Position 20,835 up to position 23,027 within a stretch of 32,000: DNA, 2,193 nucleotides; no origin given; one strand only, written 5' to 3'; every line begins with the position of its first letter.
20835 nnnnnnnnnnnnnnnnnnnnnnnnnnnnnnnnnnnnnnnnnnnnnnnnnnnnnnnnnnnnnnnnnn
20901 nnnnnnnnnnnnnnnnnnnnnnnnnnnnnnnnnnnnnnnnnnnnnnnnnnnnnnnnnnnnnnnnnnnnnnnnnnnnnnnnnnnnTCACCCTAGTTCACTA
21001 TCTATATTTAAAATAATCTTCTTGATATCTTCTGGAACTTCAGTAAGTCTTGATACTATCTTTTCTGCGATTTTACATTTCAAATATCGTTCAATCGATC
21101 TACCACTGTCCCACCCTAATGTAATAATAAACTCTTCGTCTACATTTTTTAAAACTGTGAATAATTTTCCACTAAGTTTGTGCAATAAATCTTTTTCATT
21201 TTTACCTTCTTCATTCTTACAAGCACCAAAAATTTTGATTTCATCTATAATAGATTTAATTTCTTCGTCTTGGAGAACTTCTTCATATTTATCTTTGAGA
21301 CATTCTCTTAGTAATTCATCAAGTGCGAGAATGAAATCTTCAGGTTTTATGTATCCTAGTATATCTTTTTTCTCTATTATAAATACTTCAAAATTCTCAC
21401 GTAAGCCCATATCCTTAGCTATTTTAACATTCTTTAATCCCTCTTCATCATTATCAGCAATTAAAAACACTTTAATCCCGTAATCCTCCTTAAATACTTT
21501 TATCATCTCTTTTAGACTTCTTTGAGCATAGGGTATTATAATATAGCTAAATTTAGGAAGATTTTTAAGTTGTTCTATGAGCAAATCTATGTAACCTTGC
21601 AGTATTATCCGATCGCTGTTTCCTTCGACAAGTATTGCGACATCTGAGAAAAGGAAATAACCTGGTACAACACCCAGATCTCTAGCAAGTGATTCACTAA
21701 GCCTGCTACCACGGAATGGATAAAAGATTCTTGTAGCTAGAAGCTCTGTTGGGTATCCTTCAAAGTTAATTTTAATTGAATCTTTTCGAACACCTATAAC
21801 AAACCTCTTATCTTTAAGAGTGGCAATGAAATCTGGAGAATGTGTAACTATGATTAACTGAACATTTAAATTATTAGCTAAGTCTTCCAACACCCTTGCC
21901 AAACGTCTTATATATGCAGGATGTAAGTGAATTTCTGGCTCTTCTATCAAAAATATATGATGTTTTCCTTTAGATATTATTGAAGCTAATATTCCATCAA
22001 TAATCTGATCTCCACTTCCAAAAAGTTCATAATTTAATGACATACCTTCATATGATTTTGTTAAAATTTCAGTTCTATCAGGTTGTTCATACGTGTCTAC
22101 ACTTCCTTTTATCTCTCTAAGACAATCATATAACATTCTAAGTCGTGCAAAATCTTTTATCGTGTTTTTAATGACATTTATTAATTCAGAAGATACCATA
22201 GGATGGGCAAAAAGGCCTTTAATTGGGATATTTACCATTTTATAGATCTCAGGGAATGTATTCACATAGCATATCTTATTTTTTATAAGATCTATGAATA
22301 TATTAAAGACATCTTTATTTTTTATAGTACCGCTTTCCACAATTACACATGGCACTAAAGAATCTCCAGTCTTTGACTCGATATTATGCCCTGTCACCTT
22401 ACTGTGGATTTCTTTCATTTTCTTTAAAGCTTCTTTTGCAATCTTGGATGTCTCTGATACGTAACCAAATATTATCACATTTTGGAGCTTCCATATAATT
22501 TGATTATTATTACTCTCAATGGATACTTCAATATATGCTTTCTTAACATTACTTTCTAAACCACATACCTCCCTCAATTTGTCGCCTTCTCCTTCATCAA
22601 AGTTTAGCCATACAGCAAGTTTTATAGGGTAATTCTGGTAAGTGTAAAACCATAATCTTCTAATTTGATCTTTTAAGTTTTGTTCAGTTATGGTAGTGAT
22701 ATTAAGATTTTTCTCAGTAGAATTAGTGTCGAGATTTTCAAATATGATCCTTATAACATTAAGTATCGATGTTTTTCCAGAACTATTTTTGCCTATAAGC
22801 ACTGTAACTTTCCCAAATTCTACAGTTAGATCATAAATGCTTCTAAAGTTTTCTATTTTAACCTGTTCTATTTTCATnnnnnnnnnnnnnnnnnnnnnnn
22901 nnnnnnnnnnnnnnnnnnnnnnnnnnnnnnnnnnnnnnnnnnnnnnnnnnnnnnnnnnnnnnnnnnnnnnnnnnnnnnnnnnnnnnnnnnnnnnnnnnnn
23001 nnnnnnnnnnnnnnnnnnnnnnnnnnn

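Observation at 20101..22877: OLD-family ATPase-TOPRIM nuclease paired with an unknown coiled-coil partner rather than a UvrD helicase or retron: possible new OLD class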

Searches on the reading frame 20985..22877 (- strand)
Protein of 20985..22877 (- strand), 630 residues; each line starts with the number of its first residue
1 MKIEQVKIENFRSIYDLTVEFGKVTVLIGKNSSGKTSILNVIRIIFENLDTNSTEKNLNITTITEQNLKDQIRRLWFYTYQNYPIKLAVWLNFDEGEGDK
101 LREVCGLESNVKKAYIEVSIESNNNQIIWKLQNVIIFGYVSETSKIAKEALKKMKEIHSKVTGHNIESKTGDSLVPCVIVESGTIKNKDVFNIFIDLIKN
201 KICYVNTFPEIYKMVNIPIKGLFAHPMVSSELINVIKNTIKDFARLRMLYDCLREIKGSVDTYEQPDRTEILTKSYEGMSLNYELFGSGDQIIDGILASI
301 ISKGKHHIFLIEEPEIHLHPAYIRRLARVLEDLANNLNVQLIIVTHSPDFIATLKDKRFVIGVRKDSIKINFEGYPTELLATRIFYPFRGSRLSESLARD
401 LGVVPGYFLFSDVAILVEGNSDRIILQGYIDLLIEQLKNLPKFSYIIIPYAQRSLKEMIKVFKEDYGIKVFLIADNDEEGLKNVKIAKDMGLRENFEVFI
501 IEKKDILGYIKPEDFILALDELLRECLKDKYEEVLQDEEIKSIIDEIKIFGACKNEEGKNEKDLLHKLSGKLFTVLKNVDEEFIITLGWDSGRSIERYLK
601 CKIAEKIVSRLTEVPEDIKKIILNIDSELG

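Call 4: search_protein_families(library=pfam, proteins=[window:20985-22877:-], max_evalue=0.1)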
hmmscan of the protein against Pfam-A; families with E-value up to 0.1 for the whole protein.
window:20985-22877:- (630 aa): 14 families
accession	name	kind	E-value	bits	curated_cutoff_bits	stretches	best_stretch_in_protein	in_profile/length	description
PF13175.12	AAA_15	-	9.6e-30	104.9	32.1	1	1-351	1-374/374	AAA ATPase domain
PF13304.12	AAA_21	-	3.4e-22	80.3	27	2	269-350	221-302/304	AAA domain, putative AbiEii toxin, Type IV TA system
PF11398.14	DUF2813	-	5.3e-12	46.2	21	2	1-48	1-48/372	Protein of unknown function (DUF2813)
PF02463.25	SMC_N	-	1.6e-10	41.2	40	2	3-46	2-48/220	RecF/RecN/SMC N terminal domain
PF20469.4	OLD-like_TOPRIM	-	1.2e-09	39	23.2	1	409-477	1-67/67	Overcoming lysogenization defect protein-like, TOPRIM domain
PF13476.12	AAA_23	-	8e-09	36.9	27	1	6-157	2-120/201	AAA domain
PF00005.33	ABC_tran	-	0.00058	20.9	25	1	16-52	5-38/137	ABC transporter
PF00702.32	Hydrolase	-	0.0012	19.7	26.4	1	455-522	103-167/191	haloacid dehalogenase-like hydrolase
PF00503.26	G-alpha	-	0.0012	18.5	48.8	1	26-157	25-119/333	G-protein alpha subunit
PF01751.28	Toprim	-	0.014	15.9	23.1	1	414-490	2-79/96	Toprim domain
PF04670.18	Gtr1_RagA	-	0.02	14.7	22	1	26-67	3-40/232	Gtr1/RagA G protein conserved region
PF13155.12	Toprim_2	-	0.038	14.8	22.1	0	428-503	5-78/88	Toprim-like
PF13514.12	AAA_27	-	0.061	13.3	22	1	1-44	1-48/206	AAA domain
PF13555.12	AAA_29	-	0.085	13.1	27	0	13-44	11-44/61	P-loop containing region of AAA domain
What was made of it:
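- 20985..22877 (-): MJECL35: OLD-family ABC-ATPase/TOPRIM nuclease, 630 aa. Pfam AAA_15 plus OLD-like_TOPRIM (call 4).
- Checked: The OLD ORF (20985-22877, minus strand, 630 aa) hits Pfam AAA_15 (1e-29, residues 1-351) and OLD-like_TOPRIM (1e-9, residues 409-477) (call 4).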

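Call 5: search_protein_families(library=padloc, proteins=[window:20985-22877:-], max_evalue=0.1)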
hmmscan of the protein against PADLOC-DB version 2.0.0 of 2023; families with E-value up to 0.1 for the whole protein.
window:20985-22877:- (630 aa): 145 families (the best 25 are shown)
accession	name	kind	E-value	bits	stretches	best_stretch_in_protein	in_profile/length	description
PDLC02979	AriA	-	1.9e-34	118.1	1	1-351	1-373/373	-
PDLC00094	GajA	-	5e-32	109.1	2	304-490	299-467/569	AAA ATPase domain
PDLC02358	Old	-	8.7e-31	105.3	2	303-513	282-480/578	Old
PDLC00096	GajA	-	6.7e-25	85.9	2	306-488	289-464/630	AAA ATPase domain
PDLC03878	NsnB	-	2.5e-24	84.7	1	3-355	2-285/345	-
PDLC00091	GajA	-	3.6e-24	83.6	2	304-436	295-416/627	AAA ATPase domain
PDLC00062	GajA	-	4.3e-24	82.9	3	1-46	1-46/639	AAA ATPase domain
PDLC02981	AriAB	-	4.9e-24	83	3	305-352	330-378/694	-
PDLC04135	mad3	-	3.6e-23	80.7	2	2-153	1-112/374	mads_3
PDLC02980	AriA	-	5.1e-23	80.5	2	269-351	221-303/304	-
PDLC00067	GajA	-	6.1e-23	79.1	2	305-537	304-530/604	AAA ATPase domain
PDLC00093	GajA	-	4.3e-22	76.6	2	305-439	381-522/736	AAA ATPase domain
PDLC00066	GajA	-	8e-22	75.5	2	307-587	280-525/567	AAA ATPase domain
PDLC00070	GajA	-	1.3e-21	74.8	2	304-477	289-449/596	AAA ATPase domain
PDLC00090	GajA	-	7e-21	72.6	2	1-48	1-50/659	AAA ATPase domain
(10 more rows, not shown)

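Call 6: search_protein_families(library=ncbifam, proteins=[window:20985-22877:-], max_evalue=0.1)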
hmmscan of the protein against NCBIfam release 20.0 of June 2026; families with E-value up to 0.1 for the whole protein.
window:20985-22877:- (630 aa): 69 families (the best 25 are shown)
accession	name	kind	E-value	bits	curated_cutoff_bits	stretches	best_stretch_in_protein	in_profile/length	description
NF047739.1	antiphage_MADS3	equivalog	4.1e-17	62.5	420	2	3-158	2-158/427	methylation-associated defense system AAA family ATPase MAD3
NF041760.1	PtuA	equivalog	9.4e-16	57.8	500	2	2-70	51-120/524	retron Ec78 anti-phage system effector ATPase PtuA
TIGR03608.1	L_ocin_972_ABC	subfamily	2.7e-08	33.5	254.85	1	15-85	17-87/206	putative bacteriocin export ABC transporter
NF003034.1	PRK03918.1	equivalog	4.3e-08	31.6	700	1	1-66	1-66/878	DNA double-strand break repair ATPase Rad50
TIGR04435.1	restrict_AAA_1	hypoth_equivalog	5e-08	32.1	300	1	290-362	403-481/568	restriction system-associated AAA family ATPase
TIGR00611.2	recf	equivalog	5.2e-08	32.4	172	1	3-45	1-44/339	DNA replication/repair protein RecF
TIGR02315.1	ABC_phnC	equivalog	7.5e-08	32.1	266.1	1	16-84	22-89/243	phosphonate ABC transporter ATP-binding protein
TIGR03410.1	urea_trans_UrtE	equivalog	2.6e-07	30.3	285.8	2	16-73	20-74/230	urea ABC transporter ATP-binding subunit UrtE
NF007027.0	PRK09493.1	equivalog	2.4e-06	27.1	379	1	305-381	154-225/240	glutamine ABC transporter ATP-binding protein GlnQ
NF002572.0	PRK02224.1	equivalog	3.6e-06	25.6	1087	1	1-41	1-42/888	DNA double-strand break repair ATPase Rad50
NF010157.0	PRK13636.1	equivalog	5.3e-06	25.8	463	1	306-383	160-233/285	cobalt transporter ATP-binding subunit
NF008449.1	PRK11300.1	equivalog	9.8e-06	25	362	0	305-362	171-228/255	high-affinity branched-chain amino acid ABC transporter ATP-binding protein LivG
TIGR04521.1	ECF_ATPase_2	equivalog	1e-05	24.8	330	1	298-379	156-232/279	energy-coupling factor transporter ATPase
NF000355.4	ribo_prot_ABC_F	equivalog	1.4e-05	24.2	380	1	16-64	333-382/499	ribosomal protection-like ABC-F family protein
NF038007.1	ABC_ATP_DarD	equivalog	1.7e-05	24.4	375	1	7-83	17-92/218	darobactin export ABC transporter ATP-binding protein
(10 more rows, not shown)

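Call 24: search_solved_structures(query=window:20985-22877:-, max_evalue=0.001, show_alignments=2)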
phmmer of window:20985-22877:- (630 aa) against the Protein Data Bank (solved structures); distinct sequences matched with E-value up to 0.001: 26.
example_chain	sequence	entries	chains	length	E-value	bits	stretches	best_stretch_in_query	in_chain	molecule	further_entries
6p74_A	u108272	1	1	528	7.9e-11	44.1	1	290-425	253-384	Putative ATP-dependent endonuclease of the OLD family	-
8ee4_A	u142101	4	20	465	2.3e-06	29.4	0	307-357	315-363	PtuA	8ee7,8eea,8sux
9e8z_C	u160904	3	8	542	2e-05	26.3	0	308-357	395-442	Retron Ec83 probable ATPase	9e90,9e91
4nci_A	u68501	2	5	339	2.7e-05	25.9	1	1-44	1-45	DNA double-strand break repair Rad50 ATPase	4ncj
3qkt_A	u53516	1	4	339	2.7e-05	25.8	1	1-44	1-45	DNA double-strand break repair rad50 ATPase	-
9vkz_A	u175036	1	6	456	2.8e-05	25.8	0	307-358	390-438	Retron Ec78 probable ATPase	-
4nck_A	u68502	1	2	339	4e-05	25.3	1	1-44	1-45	DNA double-strand break repair Rad50 ATPase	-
4nch_A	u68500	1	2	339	4.2e-05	25.2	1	1-44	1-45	DNA double-strand break repair Rad50 ATPase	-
9vh1_D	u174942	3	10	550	4.4e-05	25.2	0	307-358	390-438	Retron Ec78 probable ATPase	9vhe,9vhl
22bu_B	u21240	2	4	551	5.3e-05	24.9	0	307-355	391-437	AAA family ATPase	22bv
1us8_A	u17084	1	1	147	9.4e-05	24.1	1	1-44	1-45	DNA DOUBLE-STRAND BREAK REPAIR RAD50 ATPASE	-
1f2t_A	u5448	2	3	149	9.6e-05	24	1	1-44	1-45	RAD50 ABC-ATPASE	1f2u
22et_E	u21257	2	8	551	0.00013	23.6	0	307-355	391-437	PtuA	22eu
1ii8_A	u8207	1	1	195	0.00015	23.4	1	1-44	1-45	Rad50 ABC-ATPase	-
3pih_A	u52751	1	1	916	0.00016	23.3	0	247-353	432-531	UvrABC system protein A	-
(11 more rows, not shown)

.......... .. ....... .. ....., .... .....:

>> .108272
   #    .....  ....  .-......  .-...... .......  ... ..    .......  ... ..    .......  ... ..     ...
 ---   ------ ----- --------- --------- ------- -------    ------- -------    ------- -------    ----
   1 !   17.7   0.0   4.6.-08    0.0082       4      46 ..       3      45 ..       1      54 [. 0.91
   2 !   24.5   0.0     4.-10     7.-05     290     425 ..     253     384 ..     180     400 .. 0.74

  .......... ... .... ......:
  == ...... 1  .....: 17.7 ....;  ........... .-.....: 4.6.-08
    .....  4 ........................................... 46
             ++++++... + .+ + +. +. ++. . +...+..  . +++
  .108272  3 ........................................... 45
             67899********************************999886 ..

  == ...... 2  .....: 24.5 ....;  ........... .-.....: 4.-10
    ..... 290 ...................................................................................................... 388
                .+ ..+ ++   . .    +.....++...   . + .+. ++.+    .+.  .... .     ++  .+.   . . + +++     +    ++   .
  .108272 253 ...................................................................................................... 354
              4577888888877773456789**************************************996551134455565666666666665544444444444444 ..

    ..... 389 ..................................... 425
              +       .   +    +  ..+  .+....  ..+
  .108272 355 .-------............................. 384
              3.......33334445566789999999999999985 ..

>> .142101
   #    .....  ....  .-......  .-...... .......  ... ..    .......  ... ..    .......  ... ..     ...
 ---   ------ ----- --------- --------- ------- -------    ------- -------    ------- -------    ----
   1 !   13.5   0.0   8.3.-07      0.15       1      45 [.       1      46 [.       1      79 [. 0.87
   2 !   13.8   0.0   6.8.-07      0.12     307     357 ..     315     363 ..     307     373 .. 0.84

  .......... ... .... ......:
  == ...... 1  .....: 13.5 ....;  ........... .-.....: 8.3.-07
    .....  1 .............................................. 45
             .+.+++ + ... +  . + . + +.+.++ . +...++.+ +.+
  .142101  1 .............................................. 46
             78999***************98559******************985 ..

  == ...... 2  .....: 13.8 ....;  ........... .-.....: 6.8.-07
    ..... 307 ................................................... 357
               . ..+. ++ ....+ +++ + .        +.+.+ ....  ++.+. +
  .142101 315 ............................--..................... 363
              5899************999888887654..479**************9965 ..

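Call 25: find_homologous_proteins(query=window:20985-22877:-, max_evalue=1e-10)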
Query window:20985-22877:- (630 aa): 32 proteins with E <= 1e-10 among 8000 candidates.
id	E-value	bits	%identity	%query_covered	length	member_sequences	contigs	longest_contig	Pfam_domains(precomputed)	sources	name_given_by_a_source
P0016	0.0e+0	1122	100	81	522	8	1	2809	PF20469.5,PF11398.15,PF13175.13,PF13476.13,PF02463.26,PF13304.13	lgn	-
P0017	1.2e-267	907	66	100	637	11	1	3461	PF20469.5,PF11398.15,PF13175.13,PF13476.13,PF02463.26,PF13304.13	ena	-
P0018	4.0e-200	684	55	100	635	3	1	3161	PF20469.5,PF11398.15,PF13175.13,PF13476.13,PF02463.26,PF13304.13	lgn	-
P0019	3.2e-187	642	64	72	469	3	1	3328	PF20469.5,PF11398.15,PF13175.13,PF13476.13,PF02463.26,PF13304.13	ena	-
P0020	7.0e-160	551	69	61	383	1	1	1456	PF20469.5,PF13175.13,PF13304.13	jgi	-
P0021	9.3e-113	396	38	100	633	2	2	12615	PF20469.5,PF11398.15,PF13175.13,PF13476.13,PF02463.26,PF13304.13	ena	-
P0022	3.3e-104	367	37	100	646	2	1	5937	PF20469.5,PF11398.15,PF13175.13,PF13476.13,PF02463.26,PF13304.13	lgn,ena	-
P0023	1.0e-79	287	33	85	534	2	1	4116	PF20469.5,PF11398.15,PF13175.13,PF02463.26,PF13304.13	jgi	jgi:predicted ATP-dependent endonuclease of OLD family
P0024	8.8e-74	267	33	89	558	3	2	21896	PF20469.5,PF13175.13,PF13304.13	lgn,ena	-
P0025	1.6e-51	194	33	100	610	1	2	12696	PF20469.5,PF11398.15,PF13175.13,PF13476.13,PF02463.26,PF13304.13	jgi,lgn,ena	-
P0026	5.5e-16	76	28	32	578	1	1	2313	PF20469.5,PF11398.15,PF13514.13,PF13175.13,PF02463.26,PF13304.13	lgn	-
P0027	7.7e-16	76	33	21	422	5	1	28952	PF20469.5,PF11398.15,PF13175.13,PF13476.13,PF02463.26,PF13304.13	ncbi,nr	ncbi:hypothetical protein CMO90_02275, partial [Candidatus Woesearchaeota archaeon]|nr:hypothetical 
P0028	6.2e-15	73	28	36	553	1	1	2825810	PF20469.5,PF11398.15,PF13175.13,PF13476.13,PF02463.26,PF13304.13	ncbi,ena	-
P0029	1.8e-14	71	23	100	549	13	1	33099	PF20469.5,PF11398.15,PF13175.13,PF13476.13,PF02463.26,PF13304.13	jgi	jgi:predicted ATPase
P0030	6.8e-14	69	30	35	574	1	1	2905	PF20469.5,PF11398.15,PF13175.13,PF13476.13,PF02463.26,PF13304.13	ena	-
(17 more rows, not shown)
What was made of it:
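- The OLD clade is discrete: E <= 1e-51 inside it, E >= 1e-16 outside (call 25).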

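Call 26: find_encoding_contigs(protein=P0025, flank=6000, max_places=2)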
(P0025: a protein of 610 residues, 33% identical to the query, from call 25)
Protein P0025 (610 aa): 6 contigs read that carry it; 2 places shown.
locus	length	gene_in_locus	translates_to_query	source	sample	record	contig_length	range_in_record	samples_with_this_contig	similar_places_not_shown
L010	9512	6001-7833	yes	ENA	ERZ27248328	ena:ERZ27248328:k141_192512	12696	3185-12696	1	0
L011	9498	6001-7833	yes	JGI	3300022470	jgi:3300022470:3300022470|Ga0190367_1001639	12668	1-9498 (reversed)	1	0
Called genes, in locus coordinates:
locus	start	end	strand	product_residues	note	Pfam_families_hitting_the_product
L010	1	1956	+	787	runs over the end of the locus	PF13091:PLDc_2, PF09565:RE_NgoFVII (weak)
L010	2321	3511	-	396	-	PF01935:DUF87, PF05872:HerA_C (faint), PF10412:TrwB_AAD_bind (weak)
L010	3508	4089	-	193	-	-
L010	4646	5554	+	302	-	-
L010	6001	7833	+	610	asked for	PF02463:SMC_N (weak), PF11398:DUF2813 (faint), PF13175:AAA_15, PF13476:AAA_23 (weak), PF13175:AAA_15, PF13304:AAA_21, PF20469:OLD-like_TOPRIM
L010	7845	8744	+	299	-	PF27344:MJECL34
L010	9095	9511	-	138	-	?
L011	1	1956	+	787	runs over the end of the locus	PF13091:PLDc_2, PF09565:RE_NgoFVII (weak)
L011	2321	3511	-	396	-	PF01935:DUF87, PF05872:HerA_C (faint), PF10412:TrwB_AAD_bind (weak)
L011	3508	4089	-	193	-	-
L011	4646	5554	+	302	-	-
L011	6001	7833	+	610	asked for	PF02463:SMC_N (weak), PF11398:DUF2813 (faint), PF13175:AAA_15, PF13476:AAA_23 (weak), PF13175:AAA_15, PF13304:AAA_21, PF20469:OLD-like_TOPRIM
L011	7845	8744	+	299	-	PF27344:MJECL34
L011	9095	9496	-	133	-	?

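Call 27: find_encoding_contigs(protein=P0024, flank=6000, max_places=2)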
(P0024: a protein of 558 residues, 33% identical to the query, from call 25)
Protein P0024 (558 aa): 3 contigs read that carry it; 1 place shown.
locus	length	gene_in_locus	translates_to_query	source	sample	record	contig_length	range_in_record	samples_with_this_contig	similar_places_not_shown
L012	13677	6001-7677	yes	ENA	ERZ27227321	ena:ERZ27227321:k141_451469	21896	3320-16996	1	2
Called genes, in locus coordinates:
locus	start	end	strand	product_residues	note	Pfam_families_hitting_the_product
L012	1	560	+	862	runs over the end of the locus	PF02463:SMC_N, PF13175:AAA_15 (weak), PF13476:AAA_23, PF04108:ATG17_like (faint), PF04513:Baculo_PEP_C (faint)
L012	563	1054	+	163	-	-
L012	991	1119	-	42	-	-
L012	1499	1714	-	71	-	-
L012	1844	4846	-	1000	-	PF20720:nSTAND3 (weak), PF00515:TPR_1 (faint)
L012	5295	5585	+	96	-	-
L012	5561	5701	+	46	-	-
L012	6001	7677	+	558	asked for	PF13304:AAA_21, PF13175:AAA_15, PF20469:OLD-like_TOPRIM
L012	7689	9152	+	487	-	PF27344:MJECL34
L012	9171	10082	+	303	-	-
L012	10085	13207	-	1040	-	PF25199:nSTAND_NTPase5 (weak), PF20720:nSTAND3 (faint)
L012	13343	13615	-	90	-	-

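Call 28: find_encoding_contigs(protein=P0021, flank=6000, max_places=2)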
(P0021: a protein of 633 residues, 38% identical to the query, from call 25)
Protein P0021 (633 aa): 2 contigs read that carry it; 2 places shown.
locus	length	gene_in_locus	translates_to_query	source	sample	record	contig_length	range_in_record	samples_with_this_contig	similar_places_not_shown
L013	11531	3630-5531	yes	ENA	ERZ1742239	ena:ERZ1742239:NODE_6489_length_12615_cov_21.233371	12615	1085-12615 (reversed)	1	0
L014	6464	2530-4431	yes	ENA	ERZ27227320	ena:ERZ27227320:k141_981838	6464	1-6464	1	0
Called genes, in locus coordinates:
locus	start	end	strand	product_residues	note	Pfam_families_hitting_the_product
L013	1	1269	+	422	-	?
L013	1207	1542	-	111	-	PF12840:HTH_20, PF13412:HTH_24 (weak), PF01022:HTH_5, PF12802:MarR_2 (weak)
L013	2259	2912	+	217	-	PF08271:Zn_Ribbon_TF (faint)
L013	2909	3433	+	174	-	PF00352:TBP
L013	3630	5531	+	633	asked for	PF02463:SMC_N, PF11398:DUF2813, PF13175:AAA_15, PF13476:AAA_23, PF13304:AAA_21, PF13175:AAA_15 (weak), PF20469:OLD-like_TOPRIM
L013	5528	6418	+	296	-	PF27344:MJECL34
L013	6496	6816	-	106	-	-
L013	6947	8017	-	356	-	PF02086:MethyltransfD12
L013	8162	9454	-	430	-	PF00753:Lactamase_B (faint), PF12706:Lactamase_B_2 (weak)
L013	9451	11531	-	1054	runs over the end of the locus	?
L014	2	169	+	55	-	?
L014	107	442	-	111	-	PF12840:HTH_20, PF13412:HTH_24 (weak), PF01022:HTH_5, PF12802:MarR_2 (weak)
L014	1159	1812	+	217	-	PF08271:Zn_Ribbon_TF (faint)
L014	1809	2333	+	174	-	PF00352:TBP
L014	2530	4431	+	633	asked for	PF02463:SMC_N, PF11398:DUF2813, PF13175:AAA_15, PF13476:AAA_23, PF13304:AAA_21, PF13175:AAA_15 (weak), PF20469:OLD-like_TOPRIM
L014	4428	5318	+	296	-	PF27344:MJECL34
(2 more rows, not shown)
